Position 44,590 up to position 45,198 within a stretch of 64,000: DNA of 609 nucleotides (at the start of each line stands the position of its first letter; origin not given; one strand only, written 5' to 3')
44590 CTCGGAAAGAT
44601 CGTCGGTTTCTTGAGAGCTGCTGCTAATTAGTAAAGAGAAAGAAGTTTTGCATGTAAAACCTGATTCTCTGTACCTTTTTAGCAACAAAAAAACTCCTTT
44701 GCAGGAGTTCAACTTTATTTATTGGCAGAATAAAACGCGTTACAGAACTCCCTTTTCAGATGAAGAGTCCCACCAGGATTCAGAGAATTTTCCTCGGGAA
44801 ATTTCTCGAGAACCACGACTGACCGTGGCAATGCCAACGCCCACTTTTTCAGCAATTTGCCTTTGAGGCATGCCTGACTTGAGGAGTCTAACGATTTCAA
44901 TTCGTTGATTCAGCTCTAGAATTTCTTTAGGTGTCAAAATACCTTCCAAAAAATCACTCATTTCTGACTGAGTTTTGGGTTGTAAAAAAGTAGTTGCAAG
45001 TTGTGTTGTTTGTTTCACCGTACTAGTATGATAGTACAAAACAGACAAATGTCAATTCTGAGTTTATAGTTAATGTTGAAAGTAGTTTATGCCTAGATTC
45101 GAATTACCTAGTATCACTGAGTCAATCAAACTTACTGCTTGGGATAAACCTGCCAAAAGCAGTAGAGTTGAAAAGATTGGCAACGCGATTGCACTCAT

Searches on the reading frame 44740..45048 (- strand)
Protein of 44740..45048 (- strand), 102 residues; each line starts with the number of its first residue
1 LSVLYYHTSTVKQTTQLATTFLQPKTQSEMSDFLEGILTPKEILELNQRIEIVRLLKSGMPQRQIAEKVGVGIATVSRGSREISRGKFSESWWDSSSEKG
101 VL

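Call 16: search_protein_families(library=pfam, proteins=[window:44740-45048:-], max_evalue=0.01)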
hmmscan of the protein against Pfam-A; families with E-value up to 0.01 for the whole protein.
window:44740-45048:- (102 aa): 7 families
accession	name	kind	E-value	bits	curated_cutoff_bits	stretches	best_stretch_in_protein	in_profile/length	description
PF01371.25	Trp_repressor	-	1.1e-19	70.7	27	1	14-87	3-77/88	Trp repressor protein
PF13384.12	HTH_23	-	9.4e-06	25.7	24.6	1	48-78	6-36/50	Homeodomain-like domain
PF13518.12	HTH_28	-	3.1e-05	24.4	25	1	48-78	1-31/52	Helix-turn-helix domain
PF13936.12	HTH_38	-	4.3e-05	23.6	27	1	44-78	5-39/44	Helix-turn-helix domain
PF02796.21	HTH_7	-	0.00011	22.7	23.8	1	48-76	10-38/45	Helix-turn-helix domain of resolvase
PF01381.28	HTH_3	-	0.004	17.6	23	1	53-78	4-28/55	Helix-turn-helix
PF04218.19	CENP-B_N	-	0.0091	16.1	21.2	0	41-78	4-41/53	CENP-B N-terminal DNA-binding domain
